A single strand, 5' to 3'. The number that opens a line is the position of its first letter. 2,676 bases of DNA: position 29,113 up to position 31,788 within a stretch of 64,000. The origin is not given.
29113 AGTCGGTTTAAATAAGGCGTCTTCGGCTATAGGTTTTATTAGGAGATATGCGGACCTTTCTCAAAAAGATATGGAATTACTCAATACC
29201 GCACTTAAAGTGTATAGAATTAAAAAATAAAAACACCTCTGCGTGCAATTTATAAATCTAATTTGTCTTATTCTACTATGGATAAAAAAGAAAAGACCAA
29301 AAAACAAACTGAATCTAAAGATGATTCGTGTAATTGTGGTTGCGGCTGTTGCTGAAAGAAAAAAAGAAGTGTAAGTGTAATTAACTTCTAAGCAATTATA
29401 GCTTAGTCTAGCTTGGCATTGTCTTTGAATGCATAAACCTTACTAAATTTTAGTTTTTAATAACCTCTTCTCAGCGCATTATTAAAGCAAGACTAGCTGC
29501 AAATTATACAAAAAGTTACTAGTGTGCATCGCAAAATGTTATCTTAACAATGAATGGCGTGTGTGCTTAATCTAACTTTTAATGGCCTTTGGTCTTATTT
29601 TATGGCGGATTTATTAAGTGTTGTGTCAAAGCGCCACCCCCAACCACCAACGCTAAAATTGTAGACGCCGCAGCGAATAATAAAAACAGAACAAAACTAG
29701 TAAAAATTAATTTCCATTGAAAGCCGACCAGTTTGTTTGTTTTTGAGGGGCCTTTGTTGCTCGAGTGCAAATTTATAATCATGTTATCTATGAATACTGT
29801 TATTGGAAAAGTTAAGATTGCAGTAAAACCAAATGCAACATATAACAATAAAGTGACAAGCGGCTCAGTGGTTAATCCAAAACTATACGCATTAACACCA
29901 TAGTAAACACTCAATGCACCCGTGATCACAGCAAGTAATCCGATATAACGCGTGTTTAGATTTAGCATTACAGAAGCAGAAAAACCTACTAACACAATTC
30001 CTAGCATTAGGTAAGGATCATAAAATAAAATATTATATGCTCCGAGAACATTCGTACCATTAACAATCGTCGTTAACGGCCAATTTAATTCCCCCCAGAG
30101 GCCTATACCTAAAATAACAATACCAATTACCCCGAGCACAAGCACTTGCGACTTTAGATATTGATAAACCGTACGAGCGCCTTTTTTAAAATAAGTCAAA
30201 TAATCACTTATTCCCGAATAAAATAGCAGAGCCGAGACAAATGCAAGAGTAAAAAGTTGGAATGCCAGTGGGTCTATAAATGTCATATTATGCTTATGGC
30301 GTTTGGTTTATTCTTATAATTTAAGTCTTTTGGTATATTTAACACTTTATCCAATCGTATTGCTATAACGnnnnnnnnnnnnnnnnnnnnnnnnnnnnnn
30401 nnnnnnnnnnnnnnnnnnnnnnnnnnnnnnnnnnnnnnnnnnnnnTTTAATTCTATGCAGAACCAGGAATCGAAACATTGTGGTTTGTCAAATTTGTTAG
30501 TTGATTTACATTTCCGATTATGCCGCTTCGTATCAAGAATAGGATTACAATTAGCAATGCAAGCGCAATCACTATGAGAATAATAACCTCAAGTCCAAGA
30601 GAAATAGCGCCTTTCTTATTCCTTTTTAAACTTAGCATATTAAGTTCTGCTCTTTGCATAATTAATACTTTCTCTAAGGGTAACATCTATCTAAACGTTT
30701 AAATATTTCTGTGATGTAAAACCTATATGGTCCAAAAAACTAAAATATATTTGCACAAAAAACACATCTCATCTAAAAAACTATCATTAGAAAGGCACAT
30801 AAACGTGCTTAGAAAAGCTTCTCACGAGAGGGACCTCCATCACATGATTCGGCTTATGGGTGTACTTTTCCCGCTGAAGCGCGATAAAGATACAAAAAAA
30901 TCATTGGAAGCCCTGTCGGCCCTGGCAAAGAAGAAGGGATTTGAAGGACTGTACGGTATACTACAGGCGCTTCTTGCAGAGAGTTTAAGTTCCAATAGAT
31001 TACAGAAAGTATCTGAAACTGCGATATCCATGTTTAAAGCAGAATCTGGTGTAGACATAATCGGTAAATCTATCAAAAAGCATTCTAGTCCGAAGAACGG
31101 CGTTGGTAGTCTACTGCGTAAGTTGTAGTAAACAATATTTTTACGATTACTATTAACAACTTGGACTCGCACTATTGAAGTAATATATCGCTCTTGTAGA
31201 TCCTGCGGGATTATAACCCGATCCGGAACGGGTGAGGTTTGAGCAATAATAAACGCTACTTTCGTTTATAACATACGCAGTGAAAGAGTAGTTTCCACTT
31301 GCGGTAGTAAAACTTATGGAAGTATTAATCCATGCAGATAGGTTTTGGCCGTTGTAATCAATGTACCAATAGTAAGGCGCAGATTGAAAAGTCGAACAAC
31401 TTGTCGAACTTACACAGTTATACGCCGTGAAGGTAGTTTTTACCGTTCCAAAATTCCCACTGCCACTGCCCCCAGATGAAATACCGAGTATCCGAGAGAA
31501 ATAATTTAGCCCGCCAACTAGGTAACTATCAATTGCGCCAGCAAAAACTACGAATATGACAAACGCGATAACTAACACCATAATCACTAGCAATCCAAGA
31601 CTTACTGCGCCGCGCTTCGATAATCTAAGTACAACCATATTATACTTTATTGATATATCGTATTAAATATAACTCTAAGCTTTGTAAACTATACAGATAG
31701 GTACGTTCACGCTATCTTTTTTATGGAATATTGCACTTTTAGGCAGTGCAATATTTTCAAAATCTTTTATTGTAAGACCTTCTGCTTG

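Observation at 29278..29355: SD-less micro-ORF encoding a Lys-rich 25-mer ending in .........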

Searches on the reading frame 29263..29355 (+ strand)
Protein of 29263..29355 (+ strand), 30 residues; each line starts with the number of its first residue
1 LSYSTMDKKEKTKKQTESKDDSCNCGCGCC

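Call 7: search_protein_families(library=ncbifam, proteins=[window:29278-29352:+], max_evalue=1)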
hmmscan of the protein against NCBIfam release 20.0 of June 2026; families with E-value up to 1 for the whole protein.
seq(25 aa): 0 families

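Call 9: find_encoding_contigs(protein=window:29263-29355:+, flank=5000, max_places=10)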
Protein window:29263-29355:+ (30 aa): no gene with exactly this product is on record in the collection.

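Call 42: search_protein_representatives(protein=window:29263-29352:+)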
Query: 30 residues. Proteins with E-value up to 0.001 (for the whole library): 0; up to 1e-10: 0; up to 1e-30: 0. The best 0 are listed.

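Call 50: search_solved_structures(query=window:29278-29352:+, max_evalue=10, show_alignments=3)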
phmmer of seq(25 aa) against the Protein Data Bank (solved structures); distinct sequences matched with E-value up to 10: 0.

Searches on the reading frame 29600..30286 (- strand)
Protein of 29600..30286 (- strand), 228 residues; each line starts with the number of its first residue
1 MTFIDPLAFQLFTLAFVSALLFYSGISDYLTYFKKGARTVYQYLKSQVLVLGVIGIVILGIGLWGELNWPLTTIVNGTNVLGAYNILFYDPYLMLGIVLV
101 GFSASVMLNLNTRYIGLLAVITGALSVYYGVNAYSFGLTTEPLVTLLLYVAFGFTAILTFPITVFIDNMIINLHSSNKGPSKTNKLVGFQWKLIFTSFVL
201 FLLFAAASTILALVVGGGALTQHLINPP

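Call 6: search_protein_families(library=pfam, proteins=[window:29600-30286:-], max_evalue=0.01)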
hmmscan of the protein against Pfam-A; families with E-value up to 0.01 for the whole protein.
window:29600-30286:- (228 aa): 1 family
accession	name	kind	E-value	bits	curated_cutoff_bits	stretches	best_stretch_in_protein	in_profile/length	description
PF06168.16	DUF981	-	4.1e-34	118.7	29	1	1-224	1-184/186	Protein of unknown function (DUF981)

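Call 7: search_protein_families(library=ncbifam, proteins=[window:29600-30286:-], max_evalue=1)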
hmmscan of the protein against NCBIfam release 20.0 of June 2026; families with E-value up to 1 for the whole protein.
window:29600-30286:- (228 aa): 0 families

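Call 12: find_related_loci(query=window:29600-30286:-, collection=genome_contigs, flank=6000)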
Query window:29600-30286:- (228 aa) in genome_contigs; peptide patterns used: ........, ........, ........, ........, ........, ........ (x = any residue, [..] = any of these).
86 stretches matched a pattern; 10 encode a relative of the query (tblastn E <= 1e-3); 10 distinct loci.
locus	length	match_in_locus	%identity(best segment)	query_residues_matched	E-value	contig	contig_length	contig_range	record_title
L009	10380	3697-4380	59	1-228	8e-89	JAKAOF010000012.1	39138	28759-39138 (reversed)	MAG: Thermoplasmata archaeon isolate YF1.bin117 NODE_972_length_39138_cov_21.313040, whole genome shotgun sequence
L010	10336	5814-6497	61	1-228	1e-83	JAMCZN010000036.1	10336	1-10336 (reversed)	MAG: Candidatus Marsarchaeota archaeon isolate FK_Sedi_B_Bin.306 NODE_26974_length_10336_cov_3.02684, whole genome shotg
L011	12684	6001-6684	54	1-228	3e-82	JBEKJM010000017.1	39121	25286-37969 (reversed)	MAG: Nitrososphaerales archaeon isolate SPRUCE 323 SPRUCE_323_17, whole genome shotgun sequence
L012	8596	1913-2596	61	1-228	1e-79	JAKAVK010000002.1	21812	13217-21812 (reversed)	MAG: Candidatus Micrarchaeota archaeon isolate YP3.bin93 NODE_2917_length_21812_cov_6.19659, whole genome shotgun sequen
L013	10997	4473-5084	36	1-228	1e-36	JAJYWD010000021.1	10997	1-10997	MAG: Nanoarchaeota archaeon isolate FK2.bin89 NODE_8572_length_10997_cov_1.821619, whole genome shotgun sequence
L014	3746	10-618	35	2-228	3e-36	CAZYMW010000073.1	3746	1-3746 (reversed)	MAG TPA_asm: Candidatus Woesearchaeota archaeon isolate SRP271791_co2_61 genome assembly, contig: NODE_8235_length_3746_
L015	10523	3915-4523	35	1-228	2e-33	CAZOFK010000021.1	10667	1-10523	MAG TPA_asm: Candidatus Micrarchaeota archaeon isolate SRP271791_co2_39 genome assembly, contig: NODE_1621_length_10667_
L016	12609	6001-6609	34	1-228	3e-32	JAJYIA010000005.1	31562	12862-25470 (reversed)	MAG: Candidatus Micrarchaeota archaeon isolate DBS2-1.bin104 NODE_2391_length_31562_cov_3.361508, whole genome shotgun s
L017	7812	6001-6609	35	1-228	1e-31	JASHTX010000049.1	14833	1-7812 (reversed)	MAG: Candidatus Micrarchaeota archaeon isolate JOPF164 JOPF_NEAR_contig_752482, whole genome shotgun sequence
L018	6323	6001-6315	35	2-116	8e-13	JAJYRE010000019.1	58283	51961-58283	MAG: Nanoarchaeota archaeon isolate DS4.bin97 NODE_373_length_58283_cov_2.194838, whole genome shotgun sequence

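Call 28: find_homologous_proteins(query=window:29600-30286:-, max_evalue=1e-20)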
Query window:29600-30286:- (228 aa): 82 proteins with E <= 1e-20 among 3001 candidates.
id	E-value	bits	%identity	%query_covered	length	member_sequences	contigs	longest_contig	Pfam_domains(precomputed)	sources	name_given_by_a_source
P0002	2.3e-137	474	100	100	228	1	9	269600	PF06168.17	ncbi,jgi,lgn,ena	jgi:putative membrane protein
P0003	6.7e-100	352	73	100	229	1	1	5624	PF06168.17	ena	-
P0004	9.1e-96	338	68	100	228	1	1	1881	PF06168.17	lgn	-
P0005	3.5e-87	310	64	100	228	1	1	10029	PF06168.17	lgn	-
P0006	2.8e-85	304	61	100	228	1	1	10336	PF06168.17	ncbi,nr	ncbi:MAG: DUF981 domain-containing protein [Candidatus Marsarchaeota archaeon]|nr:DUF981 domain-cont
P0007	3.4e-82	294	61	100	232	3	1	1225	PF06168.17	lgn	-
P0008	5.4e-81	290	59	100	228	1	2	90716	PF06168.17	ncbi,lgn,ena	-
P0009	3.3e-80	287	60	100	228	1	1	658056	PF06168.17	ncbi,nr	ncbi:MAG: DUF981 family protein [Candidatus Micrarchaeota archaeon]|nr:DUF981 family protein [Candid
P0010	6.7e-79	283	60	100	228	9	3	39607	PF06168.17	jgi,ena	jgi:putative membrane protein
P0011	7.7e-79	283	58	100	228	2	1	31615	PF06168.17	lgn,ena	-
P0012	2.0e-77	278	59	100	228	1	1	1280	PF06168.17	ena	-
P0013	2.4e-77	278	59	100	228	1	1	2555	PF06168.17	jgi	jgi:putative membrane protein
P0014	1.8e-76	275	57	100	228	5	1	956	PF06168.17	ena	-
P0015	2.1e-76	275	58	100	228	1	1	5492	PF06168.17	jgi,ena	-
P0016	4.3e-76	274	57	100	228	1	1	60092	PF06168.17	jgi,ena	jgi:putative membrane protein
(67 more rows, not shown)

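Call 29: find_encoding_contigs(protein=P0003, flank=6000, max_places=3)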
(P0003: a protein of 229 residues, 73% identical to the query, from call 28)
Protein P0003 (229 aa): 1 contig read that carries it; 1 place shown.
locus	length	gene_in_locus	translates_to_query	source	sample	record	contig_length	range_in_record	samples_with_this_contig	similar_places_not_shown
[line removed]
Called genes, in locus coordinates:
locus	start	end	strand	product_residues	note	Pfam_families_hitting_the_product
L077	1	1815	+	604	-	?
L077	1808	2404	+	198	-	PF03602:Cons_hypoth95 (weak), PF05175:MTS, PF06325:PrmA, PF13847:Methyltransf_31, PF13649:Methyltransf_25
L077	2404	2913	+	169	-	-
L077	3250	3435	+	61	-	-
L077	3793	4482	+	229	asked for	PF06168:DUF981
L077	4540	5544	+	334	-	PF00389:2-Hacid_dh, PF02826:2-Hacid_dh_C, PF03446:NAD_binding_2 (weak)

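Call 30: find_encoding_contigs(protein=P0004, flank=6000, max_places=3)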
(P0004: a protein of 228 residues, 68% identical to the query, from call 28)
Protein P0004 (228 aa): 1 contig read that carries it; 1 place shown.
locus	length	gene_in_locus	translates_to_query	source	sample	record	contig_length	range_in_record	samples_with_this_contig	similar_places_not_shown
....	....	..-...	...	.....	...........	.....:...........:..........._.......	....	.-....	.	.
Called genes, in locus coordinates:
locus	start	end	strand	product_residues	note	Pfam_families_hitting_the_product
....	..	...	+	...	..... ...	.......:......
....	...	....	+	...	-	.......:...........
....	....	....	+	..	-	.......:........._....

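Call 31: find_encoding_contigs(protein=P0005, flank=8000, max_places=3)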
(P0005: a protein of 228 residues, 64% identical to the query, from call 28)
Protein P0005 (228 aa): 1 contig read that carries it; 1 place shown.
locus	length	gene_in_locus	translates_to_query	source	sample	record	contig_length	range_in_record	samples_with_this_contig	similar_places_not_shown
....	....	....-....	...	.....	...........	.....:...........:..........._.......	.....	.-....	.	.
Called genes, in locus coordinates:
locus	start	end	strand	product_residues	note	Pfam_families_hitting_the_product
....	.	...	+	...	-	?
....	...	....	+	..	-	-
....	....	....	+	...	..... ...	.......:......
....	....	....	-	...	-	-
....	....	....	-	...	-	-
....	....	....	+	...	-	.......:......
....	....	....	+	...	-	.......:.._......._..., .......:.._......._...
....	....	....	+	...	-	-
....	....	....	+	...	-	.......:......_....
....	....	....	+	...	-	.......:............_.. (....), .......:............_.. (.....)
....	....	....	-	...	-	-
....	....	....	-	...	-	-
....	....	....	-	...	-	-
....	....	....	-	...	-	-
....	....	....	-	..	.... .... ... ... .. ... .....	?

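Call 56: find_encoding_contigs(protein=P0008, flank=10000, max_places=2)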
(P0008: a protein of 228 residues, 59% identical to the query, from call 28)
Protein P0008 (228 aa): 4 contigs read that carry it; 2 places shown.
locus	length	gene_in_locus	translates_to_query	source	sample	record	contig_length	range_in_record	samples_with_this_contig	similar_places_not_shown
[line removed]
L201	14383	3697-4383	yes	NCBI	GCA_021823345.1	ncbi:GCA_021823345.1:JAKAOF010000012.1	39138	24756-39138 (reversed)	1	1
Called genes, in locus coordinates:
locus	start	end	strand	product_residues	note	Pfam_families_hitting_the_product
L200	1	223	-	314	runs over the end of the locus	PF01266:DAO (faint), PF03486:HI0933_like (faint), PF07992:Pyr_redox_2, PF13738:Pyr_redox_3, PF00070:Pyr_redox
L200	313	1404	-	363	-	PF01979:Amidohydro_1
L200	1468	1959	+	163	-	PF02566:OsmC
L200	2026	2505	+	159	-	-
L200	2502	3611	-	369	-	PF01546:Peptidase_M20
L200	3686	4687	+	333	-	PF08240:ADH_N, PF16912:Glu_dehyd_C (weak), PF00107:ADH_zinc_N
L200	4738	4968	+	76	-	PF09360:zf-CDGSH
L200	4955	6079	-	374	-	PF13439:Glyco_transf_4, PF13579:Glyco_trans_4_4, PF20706:GT4-conflict, PF00534:Glycos_transf_1, PF13692:Glyco_trans_1_4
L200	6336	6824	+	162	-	PF01590:GAF, PF13185:GAF_2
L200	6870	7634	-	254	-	PF02006:PPS_PS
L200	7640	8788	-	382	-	PF02771:Acyl-CoA_dh_N, PF02770:Acyl-CoA_dh_M, PF00441:Acyl-CoA_dh_1, PF08028:Acyl-CoA_dh_2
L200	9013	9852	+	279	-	PF13495:Phage_int_SAM_4, PF00589:Phage_integrase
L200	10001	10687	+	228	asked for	PF06168:DUF981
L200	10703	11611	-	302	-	PF08271:Zn_Ribbon_TF, PF00382:TFIIB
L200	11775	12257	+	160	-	PF19479:DUF6015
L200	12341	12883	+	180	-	PF04013:Methyltrn_RNA_2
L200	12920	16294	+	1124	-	-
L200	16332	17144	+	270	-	PF06745:ATPase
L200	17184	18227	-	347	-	PF13439:Glyco_transf_4, PF13579:Glyco_trans_4_4, PF20706:GT4-conflict (weak), PF00534:Glycos_transf_1, PF13692:Glyco_trans_1_4, PF13524:Glyco_trans_1_2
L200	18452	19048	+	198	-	-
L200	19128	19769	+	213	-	-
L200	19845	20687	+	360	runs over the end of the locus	-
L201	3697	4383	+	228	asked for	PF06168:DUF981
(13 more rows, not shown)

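Call 57: find_encoding_contigs(protein=P0009, flank=10000, max_places=2)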
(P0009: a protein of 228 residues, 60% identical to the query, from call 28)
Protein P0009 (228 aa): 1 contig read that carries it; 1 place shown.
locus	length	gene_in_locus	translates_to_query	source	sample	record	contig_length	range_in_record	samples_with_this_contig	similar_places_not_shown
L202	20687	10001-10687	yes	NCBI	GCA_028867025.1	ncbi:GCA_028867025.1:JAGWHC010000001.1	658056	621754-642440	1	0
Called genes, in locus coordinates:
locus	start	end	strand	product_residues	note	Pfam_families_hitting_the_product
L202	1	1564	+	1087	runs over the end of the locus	PF00270:DEAD, PF04851:ResIII, PF22527:DEXQc_Suv3 (weak), PF14890:Intein_splicing (weak), PF14528:LAGLIDADG_3 (weak), PF21280:Helicase_dom4_arc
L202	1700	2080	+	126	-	PF04472:SepF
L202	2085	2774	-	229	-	PF00588:SpoU_methylase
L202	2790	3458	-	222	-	PF02517:Rce1-like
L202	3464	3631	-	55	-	PF01599:Ribosomal_S27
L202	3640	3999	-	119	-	PF01282:Ribosomal_S24e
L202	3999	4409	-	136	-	PF21485:IF5A-like_N, PF08207:EFP_N (weak), PF01287:eIF-5a (weak)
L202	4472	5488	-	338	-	PF00091:Tubulin, PF12327:FtsZ_C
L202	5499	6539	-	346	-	PF00091:Tubulin, PF12327:FtsZ_C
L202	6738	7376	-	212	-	PF13238:AAA_18 (weak)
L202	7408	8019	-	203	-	-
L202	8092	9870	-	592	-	PF04675:DNA_ligase_A_N, PF01068:DNA_ligase_A_M, PF09414:RNA_ligase (faint), PF04679:DNA_ligase_A_C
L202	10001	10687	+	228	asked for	PF06168:DUF981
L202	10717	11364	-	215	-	-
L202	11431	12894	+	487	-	-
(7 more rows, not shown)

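Call 58: find_encoding_contigs(protein=P0010, flank=10000, max_places=2)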
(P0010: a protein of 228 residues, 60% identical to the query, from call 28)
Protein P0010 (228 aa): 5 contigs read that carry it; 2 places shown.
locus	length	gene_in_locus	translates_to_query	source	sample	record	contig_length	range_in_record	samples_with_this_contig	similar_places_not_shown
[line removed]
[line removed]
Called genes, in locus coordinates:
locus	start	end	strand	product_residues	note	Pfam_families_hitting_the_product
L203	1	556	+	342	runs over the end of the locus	-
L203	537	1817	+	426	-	-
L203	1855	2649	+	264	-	PF00583:Acetyltransf_1, PF13673:Acetyltransf_10 (weak), PF13508:Acetyltransf_7 (weak)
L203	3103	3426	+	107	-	PF14947:HTH_45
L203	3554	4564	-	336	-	PF03600:CitMHS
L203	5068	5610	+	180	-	PF10177:DUF2371 (faint)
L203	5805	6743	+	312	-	PF00005:ABC_tran, PF02463:SMC_N (faint), PF13476:AAA_23 (weak), PF13304:AAA_21 (faint)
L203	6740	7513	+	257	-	PF01061:ABC2_membrane, PF12698:ABC2_membrane_3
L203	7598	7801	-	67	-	-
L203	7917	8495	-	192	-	PF08818:DUF1801, PF13376:OmdA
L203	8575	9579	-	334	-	-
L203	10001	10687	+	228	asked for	PF06168:DUF981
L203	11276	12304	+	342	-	-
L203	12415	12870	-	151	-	PF00583:Acetyltransf_1, PF13508:Acetyltransf_7 (weak)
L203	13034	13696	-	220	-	PF02589:LUD_dom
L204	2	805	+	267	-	?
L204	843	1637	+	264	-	PF00583:Acetyltransf_1, PF13673:Acetyltransf_10 (weak), PF13508:Acetyltransf_7 (weak)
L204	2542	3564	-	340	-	PF03600:CitMHS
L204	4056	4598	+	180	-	PF10177:DUF2371 (faint)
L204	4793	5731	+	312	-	PF00005:ABC_tran, PF02463:SMC_N (faint), PF13476:AAA_23 (weak), PF13304:AAA_21 (faint)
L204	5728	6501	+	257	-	PF01061:ABC2_membrane, PF12698:ABC2_membrane_3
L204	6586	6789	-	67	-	-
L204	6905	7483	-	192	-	PF08818:DUF1801, PF13376:OmdA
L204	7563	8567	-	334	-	-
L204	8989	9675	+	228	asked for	PF06168:DUF981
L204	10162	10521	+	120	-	?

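Call 61: list_cluster_members(proteins=[P0002, P0001, P0003])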
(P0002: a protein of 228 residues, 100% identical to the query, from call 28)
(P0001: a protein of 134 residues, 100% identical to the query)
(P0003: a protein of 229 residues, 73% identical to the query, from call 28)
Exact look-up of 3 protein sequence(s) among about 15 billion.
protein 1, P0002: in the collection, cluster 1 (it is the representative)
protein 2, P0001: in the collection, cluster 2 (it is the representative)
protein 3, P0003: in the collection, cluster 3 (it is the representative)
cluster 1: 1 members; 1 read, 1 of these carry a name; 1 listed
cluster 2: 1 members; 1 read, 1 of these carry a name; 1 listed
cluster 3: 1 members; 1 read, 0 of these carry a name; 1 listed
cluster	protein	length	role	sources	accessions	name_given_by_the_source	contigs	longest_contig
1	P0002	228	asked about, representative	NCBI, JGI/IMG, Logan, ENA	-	putative membrane protein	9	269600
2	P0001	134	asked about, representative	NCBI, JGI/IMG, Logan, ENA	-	hypothetical protein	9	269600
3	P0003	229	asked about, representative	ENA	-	-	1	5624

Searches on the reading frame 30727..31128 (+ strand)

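Call 6: search_protein_families(library=pfam, proteins=[window:30727-31128:+], max_evalue=0.01)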
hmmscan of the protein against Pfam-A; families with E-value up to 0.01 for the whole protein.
window:30727-31128:+ (133 aa): 0 families

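Call 7: search_protein_families(library=ncbifam, proteins=[window:30727-31128:+], max_evalue=1)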
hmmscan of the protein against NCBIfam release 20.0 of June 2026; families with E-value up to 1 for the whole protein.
window:30727-31128:+ (133 aa): 1 family
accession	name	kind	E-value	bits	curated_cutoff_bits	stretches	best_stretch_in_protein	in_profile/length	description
NF008303.0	PRK11092.1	equivalog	0.019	13.2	947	1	36-97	139-200/702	bifunctional GTP diphosphokinase/guanosine-3',5'-bis pyrophosphate 3'-pyrophosphohydrolase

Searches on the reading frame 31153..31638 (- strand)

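Call 6: search_protein_families(library=pfam, proteins=[window:31153-31638:-], max_evalue=0.01)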
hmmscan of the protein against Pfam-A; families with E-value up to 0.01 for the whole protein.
window:31153-31638:- (161 aa): 0 families

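Call 7: search_protein_families(library=ncbifam, proteins=[window:31153-31638:-], max_evalue=1)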
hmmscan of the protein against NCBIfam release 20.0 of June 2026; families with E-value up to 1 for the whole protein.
window:31153-31638:- (161 aa): 1 family
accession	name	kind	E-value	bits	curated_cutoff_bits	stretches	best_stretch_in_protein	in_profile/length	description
NF051447.1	HblD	equivalog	0.9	8.4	650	0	3-78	234-304/409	hemolysin BL lytic component L1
